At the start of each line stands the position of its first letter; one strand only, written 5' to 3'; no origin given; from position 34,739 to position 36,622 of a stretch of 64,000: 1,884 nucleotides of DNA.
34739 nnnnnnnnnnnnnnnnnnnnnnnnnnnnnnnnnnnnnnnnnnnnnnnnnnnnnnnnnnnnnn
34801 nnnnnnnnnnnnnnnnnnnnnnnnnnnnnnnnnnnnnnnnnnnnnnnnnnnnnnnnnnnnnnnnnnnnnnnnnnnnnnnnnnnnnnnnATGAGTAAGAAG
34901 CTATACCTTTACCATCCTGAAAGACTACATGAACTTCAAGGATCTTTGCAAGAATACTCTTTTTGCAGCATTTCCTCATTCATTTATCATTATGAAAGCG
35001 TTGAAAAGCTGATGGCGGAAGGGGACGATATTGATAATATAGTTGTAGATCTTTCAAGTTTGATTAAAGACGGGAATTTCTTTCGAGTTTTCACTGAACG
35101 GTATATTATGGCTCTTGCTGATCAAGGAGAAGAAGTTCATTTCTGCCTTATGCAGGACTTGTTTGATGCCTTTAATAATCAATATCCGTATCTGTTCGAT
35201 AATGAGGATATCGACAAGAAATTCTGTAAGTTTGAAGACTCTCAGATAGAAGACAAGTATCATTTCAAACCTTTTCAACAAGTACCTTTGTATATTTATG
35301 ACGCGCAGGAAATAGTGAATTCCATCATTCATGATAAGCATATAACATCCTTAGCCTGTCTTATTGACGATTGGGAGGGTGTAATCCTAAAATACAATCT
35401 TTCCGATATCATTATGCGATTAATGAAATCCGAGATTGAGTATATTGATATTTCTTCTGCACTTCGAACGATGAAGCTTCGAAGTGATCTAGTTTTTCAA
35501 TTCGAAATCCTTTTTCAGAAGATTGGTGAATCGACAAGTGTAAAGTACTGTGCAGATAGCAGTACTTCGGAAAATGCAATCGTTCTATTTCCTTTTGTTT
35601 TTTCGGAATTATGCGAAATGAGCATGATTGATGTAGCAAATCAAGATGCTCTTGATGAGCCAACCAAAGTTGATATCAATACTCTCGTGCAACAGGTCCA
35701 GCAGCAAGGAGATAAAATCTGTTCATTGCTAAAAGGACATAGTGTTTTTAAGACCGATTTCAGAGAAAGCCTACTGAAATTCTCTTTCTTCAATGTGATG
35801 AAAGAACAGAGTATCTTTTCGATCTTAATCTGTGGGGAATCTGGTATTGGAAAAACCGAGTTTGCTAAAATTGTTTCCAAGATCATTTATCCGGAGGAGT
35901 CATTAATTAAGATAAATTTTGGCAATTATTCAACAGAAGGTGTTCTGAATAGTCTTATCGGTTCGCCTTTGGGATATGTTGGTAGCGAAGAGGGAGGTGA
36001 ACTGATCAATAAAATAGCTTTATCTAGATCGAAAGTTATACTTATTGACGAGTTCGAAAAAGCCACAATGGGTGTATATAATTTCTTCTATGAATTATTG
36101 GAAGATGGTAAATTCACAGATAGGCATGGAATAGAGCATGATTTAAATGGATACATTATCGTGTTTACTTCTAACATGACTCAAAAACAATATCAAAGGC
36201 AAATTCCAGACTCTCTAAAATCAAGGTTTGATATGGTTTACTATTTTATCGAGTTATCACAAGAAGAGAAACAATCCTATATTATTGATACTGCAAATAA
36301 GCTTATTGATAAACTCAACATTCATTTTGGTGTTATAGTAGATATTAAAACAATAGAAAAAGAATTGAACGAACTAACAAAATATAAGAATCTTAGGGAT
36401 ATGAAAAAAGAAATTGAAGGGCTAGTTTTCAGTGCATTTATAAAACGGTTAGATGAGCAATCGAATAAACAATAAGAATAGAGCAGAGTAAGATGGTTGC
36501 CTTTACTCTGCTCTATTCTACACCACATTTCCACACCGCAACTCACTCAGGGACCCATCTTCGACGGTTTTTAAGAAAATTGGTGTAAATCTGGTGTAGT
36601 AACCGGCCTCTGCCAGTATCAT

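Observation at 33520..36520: AT-rich two-gene module (4-TM protein plus ClpB-D2-like AAA+ ATPase) at the distal end of the element: candidate novel or Dodola-like antiphage system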

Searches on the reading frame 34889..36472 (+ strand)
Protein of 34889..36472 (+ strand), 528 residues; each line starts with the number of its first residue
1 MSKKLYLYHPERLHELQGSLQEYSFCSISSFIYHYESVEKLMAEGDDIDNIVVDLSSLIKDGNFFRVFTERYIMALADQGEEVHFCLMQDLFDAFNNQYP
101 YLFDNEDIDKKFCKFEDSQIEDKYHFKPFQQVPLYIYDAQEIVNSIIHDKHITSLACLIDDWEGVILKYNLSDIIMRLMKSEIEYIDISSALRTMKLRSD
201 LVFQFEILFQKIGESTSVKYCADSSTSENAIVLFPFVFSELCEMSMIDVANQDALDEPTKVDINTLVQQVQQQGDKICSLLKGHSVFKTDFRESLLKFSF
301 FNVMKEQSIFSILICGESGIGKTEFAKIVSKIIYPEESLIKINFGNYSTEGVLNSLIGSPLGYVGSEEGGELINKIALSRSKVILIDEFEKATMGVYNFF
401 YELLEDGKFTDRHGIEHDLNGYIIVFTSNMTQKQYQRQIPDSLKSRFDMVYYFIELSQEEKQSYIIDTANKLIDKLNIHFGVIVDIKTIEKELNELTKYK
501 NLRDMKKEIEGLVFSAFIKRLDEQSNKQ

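Call 3: search_protein_families(library=pfam, proteins=[window:34889-36472:+], max_evalue=1)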
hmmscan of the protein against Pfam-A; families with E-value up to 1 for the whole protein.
window:34889-36472:+ (528 aa): 13 families
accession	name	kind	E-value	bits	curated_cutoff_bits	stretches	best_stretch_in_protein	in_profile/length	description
PF07724.20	AAA_2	-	1.9e-27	96.7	27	1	308-439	2-134/166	AAA domain (Cdc48 subfamily)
PF07728.20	AAA_5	-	1.3e-07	32.1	22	1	312-447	2-139/139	AAA domain (dynein-related subfamily)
PF00493.29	MCM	-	2.2e-06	27.4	23.3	1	309-465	57-216/224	MCM P-loop domain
PF00158.32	Sigma54_activat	-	7.8e-06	26.1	20.2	1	309-416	22-128/168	Sigma-54 interaction domain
PF00004.35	AAA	-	1.3e-05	26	21.2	1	312-453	1-129/131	ATPase family associated with various cellular activities (AAA)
PF13401.12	AAA_22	-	1.6e-05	25.7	27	1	312-410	8-111/130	AAA domain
PF13479.12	AAA_24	-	0.0072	16.6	27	1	311-334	4-27/195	AAA domain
PF00005.33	ABC_tran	-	0.014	16.4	25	1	312-350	14-51/137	ABC transporter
PF05496.18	RuvB_N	-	0.038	14.2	27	0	305-331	29-55/159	Holliday junction DNA helicase RuvB P-loop domain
PF07726.17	AAA_3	-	0.12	12.7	27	1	312-448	2-130/131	ATPase family associated with various cellular activities (AAA)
PF00910.28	RNA_helicase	-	0.14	13.1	21.5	0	312-333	1-22/105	RNA helicase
PF01078.27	Mg_chelatase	-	0.19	11.6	20.3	0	311-335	24-48/207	Magnesium chelatase, subunit ChlI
PF10557.15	Cullin_Nedd8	-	0.84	10.2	36.9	0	502-523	41-62/63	Cullin protein neddylation domain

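Call 4: search_protein_families(library=padloc, proteins=[window:34889-36472:+], max_evalue=1)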
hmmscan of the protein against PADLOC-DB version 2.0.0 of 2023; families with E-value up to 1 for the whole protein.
window:34889-36472:+ (528 aa): 5 families
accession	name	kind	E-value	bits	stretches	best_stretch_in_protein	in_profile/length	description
PDLC04605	PDC-M37B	-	1.4e-141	471.1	1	1-520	1-514/518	-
PDLC04606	PDC-M37B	-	6.5e-106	352.8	2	170-515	34-381/390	-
PDLC03838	DolB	-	1.4e-31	108.1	1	310-521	167-371/375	-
PDLC01995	RtcR_PspF2--CARF_AAA_HTH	-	0.012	12.8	1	145-348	25-230/481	-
PDLC01994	RtcR_PspF1--CARF_AAA_HTH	-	0.027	11.6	1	310-362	182-233/468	-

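Call 5: search_protein_families(library=ncbifam, proteins=[window:34889-36472:+], max_evalue=1)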
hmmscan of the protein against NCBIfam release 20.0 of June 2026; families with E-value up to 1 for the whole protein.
window:34889-36472:+ (528 aa): 13 families
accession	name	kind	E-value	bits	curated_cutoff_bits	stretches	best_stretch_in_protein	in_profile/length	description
TIGR03346.1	chaperone_ClpB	equivalog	1.8e-27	96.1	1232.1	1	308-441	594-728/853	ATP-dependent chaperone ClpB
TIGR03345.1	VI_ClpV1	equivalog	2.6e-25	88.9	884.95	1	312-439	599-727/852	type VI secretion system ATPase TssH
NF033606.1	heat_AAA_ClpK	exception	2.1e-24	85.5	1900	1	309-439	643-774/949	heat shock survival AAA family ATPase ClpK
TIGR02639.1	ClpA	equivalog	1.3e-23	83.2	993.15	1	306-437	484-613/734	ATP-dependent Clp protease ATP-binding subunit ClpA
NF033607.0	disagg_AAA_ClpG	exception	1.2e-22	79.7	1900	1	308-432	621-746/932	AAA family protein disaggregase ClpG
NF008118.0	PRK10865.1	equivalog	1e-21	76.6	1417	1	307-439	596-729/857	ATP-dependent chaperone ClpB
NF008263.0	PRK11034.1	equivalog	1.3e-19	69.6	1350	1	306-438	485-615/758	ATP-dependent Clp protease ATP-binding subunit ClpA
NF008485.2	PRK11388.1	equivalog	0.0069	14.7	551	1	307-360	353-407/643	dihydroxyacetone kinase operon transcriptional regulator DhaR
NF007601.2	PRK10247.1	equivalog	0.0089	15.5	292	1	311-343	29-61/204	iron efflux ABC transporter ATP-binding subunit FetA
NF006220.0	PRK08345.1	subfamily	0.024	13.9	395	1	112-149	28-66/294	cytochrome-c3 hydrogenase subunit gamma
NF000868.0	PRK00080.1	equivalog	0.03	13.2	282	0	305-331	47-73/330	Holliday junction branch migration DNA helicase RuvB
NF010425.0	PRK13851.1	equivalog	0.059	12.2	461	1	310-343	163-196/344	type IV secretion system protein VirB11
TIGR04567.1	RNAP_delt_lowGC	equivalog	0.079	13.2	42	0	243-273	2-32/83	DNA-directed RNA polymerase subunit delta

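Call 7: search_protein_families(library=phrogs, proteins=[window:34889-36472:+], max_evalue=1)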
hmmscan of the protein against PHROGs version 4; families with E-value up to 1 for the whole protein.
window:34889-36472:+ (528 aa): 10 families
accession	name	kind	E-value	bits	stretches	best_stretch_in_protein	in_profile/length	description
phrog_4871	-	other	1.5e-34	120.6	1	306-441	493-629/764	ATP-dependent protease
phrog_168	-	DNA, RNA and nucleotide metabolism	1e-11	46.1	1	302-499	35-210/314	clamp loader of DNA polymerase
phrog_10371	-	DNA, RNA and nucleotide metabolism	0.00037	19.8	1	308-474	325-494/683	DNA helicase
phrog_5846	-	DNA, RNA and nucleotide metabolism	0.00064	20.1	1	310-408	39-122/380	clamp loader of DNA polymerase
phrog_1297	-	other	0.0016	18.6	1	309-447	25-163/356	ATPase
phrog_7998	-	unknown function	0.039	14.1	1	311-357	42-91/339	-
phrog_3277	-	DNA, RNA and nucleotide metabolism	0.045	14.6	1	305-389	6-87/168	DnaC-like helicase loader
phrog_5484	-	DNA, RNA and nucleotide metabolism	0.066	13.8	1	300-334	19-53/239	DnaA-like replication initiation protein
phrog_3022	-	DNA, RNA and nucleotide metabolism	0.1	11.9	1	312-397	412-501/788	DNA primase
phrog_276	-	unknown function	0.7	11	0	468-517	37-85/99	-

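Call 14: find_homologous_proteins(query=window:34889-36472:+)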
Query window:34889-36472:+ (528 aa): 2505 proteins with E <= 0.001 among 8000 candidates; the best 120 are listed.
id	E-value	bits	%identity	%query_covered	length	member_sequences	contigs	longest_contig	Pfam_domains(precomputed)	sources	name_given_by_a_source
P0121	0.0e+0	1153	99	100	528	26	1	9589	PF00158.33,PF07724.21,PF00493.30,PF00004.36,PF13401.13,PF07728.21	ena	-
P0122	4.4e-165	568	52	98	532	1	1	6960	PF07724.21,PF00493.30,PF00004.36,PF07728.21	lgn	-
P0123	7.6e-163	561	53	98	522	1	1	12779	PF07724.21,PF00493.30,PF00004.36,PF13401.13,PF07728.21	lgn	-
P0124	3.1e-162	559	52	99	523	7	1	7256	PF00158.33,PF07724.21,PF00493.30,PF00004.36,PF07728.21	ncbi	-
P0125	2.5e-161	556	52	98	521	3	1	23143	PF00158.33,PF07724.21,PF00493.30,PF00004.36,PF07728.21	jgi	jgi:energy-coupling factor transporter ATP-binding protein EcfA2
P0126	7.0e-161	555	52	98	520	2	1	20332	PF07724.21,PF00493.30,PF00004.36,PF07728.21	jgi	jgi:ATP-dependent Clp protease ATP-binding subunit ClpC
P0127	3.6e-160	552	52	98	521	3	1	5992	PF07724.21,PF00493.30,PF00004.36,PF07728.21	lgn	-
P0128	4.3e-160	552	52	98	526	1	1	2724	PF07724.21,PF00493.30,PF00004.36,PF07728.21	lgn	-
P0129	1.2e-159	550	51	98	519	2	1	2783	PF07724.21,PF00493.30,PF00004.36,PF13401.13,PF07728.21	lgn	-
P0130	1.4e-158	547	53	96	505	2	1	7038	PF07724.21,PF00493.30,PF00004.36,PF07728.21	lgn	-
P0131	2.4e-158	546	52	98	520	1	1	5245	PF00158.33,PF07724.21,PF00493.30,PF00004.36,PF07728.21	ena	-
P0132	1.8e-157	543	49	98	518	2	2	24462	PF07724.21,PF00493.30,PF00004.36,PF13401.13,PF07728.21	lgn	-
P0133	2.5e-157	543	49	99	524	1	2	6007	PF07724.21,PF00493.30,PF00004.36,PF07728.21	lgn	-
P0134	1.8e-156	540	51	99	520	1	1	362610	PF00158.33,PF07724.21,PF00493.30,PF00004.36,PF07728.21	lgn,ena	-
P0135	2.5e-156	539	52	98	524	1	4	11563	PF07724.21,PF07728.21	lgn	-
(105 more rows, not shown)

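Call 39: predict_structure(alignment_id=A2)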
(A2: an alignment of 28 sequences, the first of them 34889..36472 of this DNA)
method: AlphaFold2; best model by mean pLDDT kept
length: 528 residues; sequences in the alignment: 28
mean_pLDDT: 79.8   pTM: 0.51
mean pLDDT of the five models: 79.8, 79.6, 79.1, 74.3, 72.1
residues with pLDDT >= 90: 130; 70-90: 302; 50-70: 48; < 50: 48
segments of 3 or more residues with pLDDT < 50: 116-129, 140-148, 246-260, 359-368
pLDDT, mean of each block of 10 residues (from residue 1): 88 87 87 84 79 90 80 88 91 89 91 61 35 76 50 79 67 85 85 77 87 85 81 81 56 32 81 92 86 91 85 83 89 85 67 59 41 72 89 81 83 77 93 88 89 82 91 91 92 91 89 93 75
secondary structure, 60 per line:
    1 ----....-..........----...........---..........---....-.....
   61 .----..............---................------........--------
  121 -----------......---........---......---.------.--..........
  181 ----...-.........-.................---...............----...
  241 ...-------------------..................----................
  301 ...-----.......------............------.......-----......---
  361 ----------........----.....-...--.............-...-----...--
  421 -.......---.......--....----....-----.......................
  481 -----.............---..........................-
elements in order: E5-8 H10-19 E24-27 H28-34 H38-47 E51-54 H56-61 H66-79 E83-88 H89-98 E108-112 E132-137 H141-148 E152-154 H171-180 E185-187 H189-197 H199-215 E219-223 H224-233 E238-243 H263-280 H285-303 E309-315 H322-333 E340-343 H352-357 H371-378 E383-387 H394-406 E408-410 E416-418 E422-428 H432-438 H441-444 E449-452 H458-480 H486-498 H502-527

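Call 43: fold_search(model_id=the predicted structure, library=pdb)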
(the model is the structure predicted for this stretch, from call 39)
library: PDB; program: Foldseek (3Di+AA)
matches with E <= 10: 1788; with E <= 0.001: 1022
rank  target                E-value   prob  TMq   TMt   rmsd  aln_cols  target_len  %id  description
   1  9gi1_b                1.2e-15  1.00  0.41  0.38  12.6       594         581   15  Structure of the S.aureus MecA/ClpC/ClpP degradation system (released 2025-08-20)
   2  9if4_D                4.9e-15  1.00  0.34  0.31  12.6       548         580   16  Structure of the Mycobacterium Tuberculosis ClpC1P1P2 complex bound to the activator Bz-Leu-Leu (released 2025-08-27)
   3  9gi1_c                5.2e-15  1.00  0.40  0.36  12.8       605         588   14  Structure of the S.aureus MecA/ClpC/ClpP degradation system (released 2025-08-20)
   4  9rai_d                7.2e-15  1.00  0.40  0.29  16.4       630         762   15  Structure of the S.aureus MecA/ClpC/ClpP degradation system (released 2025-09-10)
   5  9gi1_e                9.0e-15  1.00  0.40  0.36  12.6       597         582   16  Structure of the S.aureus MecA/ClpC/ClpP degradation system (released 2025-08-20)
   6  9if4_C                1.0e-14  1.00  0.35  0.32  12.6       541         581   16  Structure of the Mycobacterium Tuberculosis ClpC1P1P2 complex bound to the activator Bz-Leu-Leu (released 2025-08-27)
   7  7uiy_D                1.1e-14  1.00  0.40  0.37  13.3       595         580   16  ClpAP complex bound to ClpS N-terminal extension, class IIIa (released 2022-10-26)
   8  7abr_B                1.7e-14  1.00  0.34  0.31  13.1       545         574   16  Cryo-EM structure of B. subtilis ClpC (DWB mutant) hexamer bound to a substrate polypeptide (released 2021-10-06)
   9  9rai_c                2.2e-14  1.00  0.39  0.28  19.5       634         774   14  Structure of the S.aureus MecA/ClpC/ClpP degradation system (released 2025-09-10)
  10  9rai_e                2.9e-14  1.00  0.38  0.27  18.1       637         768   16  Structure of the S.aureus MecA/ClpC/ClpP degradation system (released 2025-09-10)
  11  9rai_b                3.1e-14  1.00  0.37  0.26  19.7       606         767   16  Structure of the S.aureus MecA/ClpC/ClpP degradation system (released 2025-09-10)
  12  9a66_A                4.3e-14  1.00  0.42  0.29  18.0       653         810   14  Integrative model of CLPC-CLPP by crosslinking MS and deep learning (released 2024-09-18)
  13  9gi1_d                4.5e-14  1.00  0.39  0.36  12.6       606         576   14  Structure of the S.aureus MecA/ClpC/ClpP degradation system (released 2025-08-20)
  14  9if4_B                5.4e-14  1.00  0.40  0.38  12.7       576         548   15  Structure of the Mycobacterium Tuberculosis ClpC1P1P2 complex bound to the activator Bz-Leu-Leu (released 2025-08-27)
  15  7uiv_F                5.4e-14  1.00  0.42  0.40  12.5       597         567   15  ClpAP complex bound to ClpS N-terminal extension, class IIa (released 2022-11-09)
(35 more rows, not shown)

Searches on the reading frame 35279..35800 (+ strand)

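Call 92: search_protein_families(library=pfam, proteins=[window:35279-35800:+], max_evalue=10)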
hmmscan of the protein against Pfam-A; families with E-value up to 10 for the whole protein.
window:35279-35800:+ (174 aa): 1 family
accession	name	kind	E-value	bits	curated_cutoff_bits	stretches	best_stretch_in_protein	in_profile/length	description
PF04881.20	Adeno_GP19K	-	0.12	12.7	27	1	97-136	58-96/133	Adenovirus GP19K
